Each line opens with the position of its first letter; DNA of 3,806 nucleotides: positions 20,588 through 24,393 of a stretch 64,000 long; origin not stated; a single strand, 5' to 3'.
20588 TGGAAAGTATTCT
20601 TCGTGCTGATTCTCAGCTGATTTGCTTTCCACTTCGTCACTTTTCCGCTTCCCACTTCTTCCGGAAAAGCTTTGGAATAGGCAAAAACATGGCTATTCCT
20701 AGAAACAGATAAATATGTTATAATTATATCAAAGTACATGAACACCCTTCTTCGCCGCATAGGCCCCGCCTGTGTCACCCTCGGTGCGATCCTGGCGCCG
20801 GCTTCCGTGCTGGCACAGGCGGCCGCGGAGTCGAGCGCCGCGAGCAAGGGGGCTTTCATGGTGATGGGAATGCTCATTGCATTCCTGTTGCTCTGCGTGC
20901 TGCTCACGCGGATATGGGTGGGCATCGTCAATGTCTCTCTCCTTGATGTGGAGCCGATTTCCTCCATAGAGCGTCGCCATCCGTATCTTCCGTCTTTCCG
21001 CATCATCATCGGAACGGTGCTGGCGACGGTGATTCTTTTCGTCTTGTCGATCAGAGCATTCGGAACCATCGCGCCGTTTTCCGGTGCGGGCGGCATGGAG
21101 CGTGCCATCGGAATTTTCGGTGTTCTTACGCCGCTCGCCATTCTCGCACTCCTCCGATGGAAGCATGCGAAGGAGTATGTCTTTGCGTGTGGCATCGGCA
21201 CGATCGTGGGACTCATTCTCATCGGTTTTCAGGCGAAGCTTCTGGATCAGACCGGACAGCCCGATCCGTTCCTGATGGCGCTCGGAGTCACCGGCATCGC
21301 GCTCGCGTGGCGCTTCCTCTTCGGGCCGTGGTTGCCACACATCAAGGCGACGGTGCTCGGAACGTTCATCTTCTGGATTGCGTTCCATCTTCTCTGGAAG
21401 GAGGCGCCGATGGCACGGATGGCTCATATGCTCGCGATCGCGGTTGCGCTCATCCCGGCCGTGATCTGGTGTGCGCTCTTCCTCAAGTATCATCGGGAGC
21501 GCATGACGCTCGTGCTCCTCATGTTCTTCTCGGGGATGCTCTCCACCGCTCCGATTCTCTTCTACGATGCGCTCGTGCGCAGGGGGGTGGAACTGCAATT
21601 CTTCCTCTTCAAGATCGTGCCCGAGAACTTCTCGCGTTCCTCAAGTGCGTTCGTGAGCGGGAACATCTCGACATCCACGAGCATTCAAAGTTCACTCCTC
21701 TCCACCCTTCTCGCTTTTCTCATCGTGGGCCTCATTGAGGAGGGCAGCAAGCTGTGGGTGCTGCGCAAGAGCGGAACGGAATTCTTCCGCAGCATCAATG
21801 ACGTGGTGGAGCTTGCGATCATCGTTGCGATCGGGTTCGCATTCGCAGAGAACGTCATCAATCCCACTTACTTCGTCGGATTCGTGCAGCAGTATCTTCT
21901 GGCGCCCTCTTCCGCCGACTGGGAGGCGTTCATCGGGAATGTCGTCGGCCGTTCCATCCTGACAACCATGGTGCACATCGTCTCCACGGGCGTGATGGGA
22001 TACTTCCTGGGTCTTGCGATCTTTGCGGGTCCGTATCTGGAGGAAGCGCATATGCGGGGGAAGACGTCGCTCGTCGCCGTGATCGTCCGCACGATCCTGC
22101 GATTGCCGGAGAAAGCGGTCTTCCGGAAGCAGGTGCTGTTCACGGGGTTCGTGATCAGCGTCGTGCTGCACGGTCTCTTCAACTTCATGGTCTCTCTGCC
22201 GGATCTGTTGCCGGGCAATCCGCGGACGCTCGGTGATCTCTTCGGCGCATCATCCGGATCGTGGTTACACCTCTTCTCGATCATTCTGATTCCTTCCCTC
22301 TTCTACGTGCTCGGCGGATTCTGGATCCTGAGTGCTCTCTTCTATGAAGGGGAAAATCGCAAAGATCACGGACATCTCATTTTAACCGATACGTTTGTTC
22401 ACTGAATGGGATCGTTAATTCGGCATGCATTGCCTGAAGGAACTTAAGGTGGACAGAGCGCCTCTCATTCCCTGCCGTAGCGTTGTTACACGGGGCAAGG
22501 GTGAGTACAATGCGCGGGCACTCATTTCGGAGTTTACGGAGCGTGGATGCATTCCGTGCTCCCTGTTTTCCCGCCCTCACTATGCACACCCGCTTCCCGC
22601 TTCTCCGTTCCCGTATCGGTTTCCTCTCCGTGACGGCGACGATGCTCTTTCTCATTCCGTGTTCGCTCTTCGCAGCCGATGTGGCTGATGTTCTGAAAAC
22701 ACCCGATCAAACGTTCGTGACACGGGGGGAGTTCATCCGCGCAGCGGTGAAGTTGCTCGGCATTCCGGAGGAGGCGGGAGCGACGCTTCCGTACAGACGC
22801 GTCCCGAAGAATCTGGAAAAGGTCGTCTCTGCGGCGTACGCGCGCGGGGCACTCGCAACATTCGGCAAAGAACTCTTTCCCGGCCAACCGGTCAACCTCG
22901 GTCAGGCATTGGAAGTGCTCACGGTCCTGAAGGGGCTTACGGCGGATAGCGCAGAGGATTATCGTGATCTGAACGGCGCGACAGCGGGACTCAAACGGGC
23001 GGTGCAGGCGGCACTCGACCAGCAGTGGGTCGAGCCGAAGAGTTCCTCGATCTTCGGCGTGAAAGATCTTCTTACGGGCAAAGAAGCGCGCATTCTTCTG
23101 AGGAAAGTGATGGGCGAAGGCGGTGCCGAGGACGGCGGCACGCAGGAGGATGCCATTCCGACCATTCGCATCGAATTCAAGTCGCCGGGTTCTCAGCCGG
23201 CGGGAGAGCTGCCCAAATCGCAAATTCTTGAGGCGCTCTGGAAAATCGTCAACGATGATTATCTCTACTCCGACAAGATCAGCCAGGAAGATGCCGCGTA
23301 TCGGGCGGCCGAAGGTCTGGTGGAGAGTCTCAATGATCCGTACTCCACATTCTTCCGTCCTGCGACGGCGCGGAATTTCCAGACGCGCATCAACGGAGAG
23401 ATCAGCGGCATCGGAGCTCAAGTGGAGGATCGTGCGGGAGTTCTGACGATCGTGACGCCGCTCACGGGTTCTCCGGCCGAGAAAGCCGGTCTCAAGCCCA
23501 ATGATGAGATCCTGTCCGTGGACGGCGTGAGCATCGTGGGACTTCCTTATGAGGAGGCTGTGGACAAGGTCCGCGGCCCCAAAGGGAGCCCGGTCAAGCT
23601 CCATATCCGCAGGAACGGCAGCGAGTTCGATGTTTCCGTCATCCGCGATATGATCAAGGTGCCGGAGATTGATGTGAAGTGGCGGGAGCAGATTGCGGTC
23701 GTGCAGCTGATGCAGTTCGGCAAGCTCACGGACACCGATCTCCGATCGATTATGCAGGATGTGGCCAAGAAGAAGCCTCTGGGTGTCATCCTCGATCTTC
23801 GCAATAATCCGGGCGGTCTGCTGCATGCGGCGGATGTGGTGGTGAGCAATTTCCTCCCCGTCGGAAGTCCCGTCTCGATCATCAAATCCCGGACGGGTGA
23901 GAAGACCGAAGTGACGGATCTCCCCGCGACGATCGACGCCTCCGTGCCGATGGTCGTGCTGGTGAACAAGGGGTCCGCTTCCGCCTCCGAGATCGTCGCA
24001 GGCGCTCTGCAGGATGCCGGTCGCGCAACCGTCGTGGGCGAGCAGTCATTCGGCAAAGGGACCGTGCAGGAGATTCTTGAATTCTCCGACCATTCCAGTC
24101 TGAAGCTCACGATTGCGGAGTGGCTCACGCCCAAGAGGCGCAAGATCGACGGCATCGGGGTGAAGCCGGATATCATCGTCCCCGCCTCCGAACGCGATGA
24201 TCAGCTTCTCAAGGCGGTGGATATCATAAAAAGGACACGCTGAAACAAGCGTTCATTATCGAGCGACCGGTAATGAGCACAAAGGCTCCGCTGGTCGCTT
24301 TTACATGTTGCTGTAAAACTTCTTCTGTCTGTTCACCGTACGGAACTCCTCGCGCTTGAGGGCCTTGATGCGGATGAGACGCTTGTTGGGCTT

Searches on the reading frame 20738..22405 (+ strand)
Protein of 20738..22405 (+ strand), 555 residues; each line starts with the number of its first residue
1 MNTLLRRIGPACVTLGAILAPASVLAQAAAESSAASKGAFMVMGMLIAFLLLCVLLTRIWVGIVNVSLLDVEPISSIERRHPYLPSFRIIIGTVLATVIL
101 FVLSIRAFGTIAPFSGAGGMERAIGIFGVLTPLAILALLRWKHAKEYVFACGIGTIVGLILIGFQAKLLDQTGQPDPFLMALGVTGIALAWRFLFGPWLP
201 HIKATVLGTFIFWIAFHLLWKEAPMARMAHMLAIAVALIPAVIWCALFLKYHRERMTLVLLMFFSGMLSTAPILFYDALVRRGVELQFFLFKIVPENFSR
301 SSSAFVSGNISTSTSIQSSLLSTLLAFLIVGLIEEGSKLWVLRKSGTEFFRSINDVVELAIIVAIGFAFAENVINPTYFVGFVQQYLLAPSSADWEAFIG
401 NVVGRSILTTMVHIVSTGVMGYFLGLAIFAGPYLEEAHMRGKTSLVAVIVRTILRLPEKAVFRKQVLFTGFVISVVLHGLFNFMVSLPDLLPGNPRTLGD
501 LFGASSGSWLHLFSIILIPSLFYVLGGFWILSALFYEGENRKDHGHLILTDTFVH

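Call 6: search_protein_families(library=pfam, proteins=[window:20738-22405:+], max_evalue=0.001)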
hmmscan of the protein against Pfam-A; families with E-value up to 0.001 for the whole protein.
window:20738-22405:+ (555 aa): 1 family
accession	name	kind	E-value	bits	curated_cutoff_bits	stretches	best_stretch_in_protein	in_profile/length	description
PF13367.11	PrsW-protease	-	1.1e-13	51.6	23.5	1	306-487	32-176/196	PrsW family intramembrane metalloprotease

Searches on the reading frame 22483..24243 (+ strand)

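Call 6: search_protein_families(library=pfam, proteins=[window:22483-24243:+], max_evalue=0.001)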
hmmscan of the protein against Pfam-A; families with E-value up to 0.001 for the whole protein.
window:22483-24243:+ (586 aa): 4 families
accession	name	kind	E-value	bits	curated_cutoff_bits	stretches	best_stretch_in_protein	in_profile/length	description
PF03572.23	Peptidase_S41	-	2.9e-48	164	24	1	404-566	2-165/165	Peptidase family S41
PF17820.7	PDZ_6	-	6.2e-13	48.7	27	1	323-377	2-54/54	PDZ domain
PF00595.29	PDZ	-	2.5e-11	44.2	23.2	1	309-375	11-80/81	PDZ domain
PF13180.12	PDZ_2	-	1.1e-09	38.8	27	1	309-386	2-78/80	PDZ domain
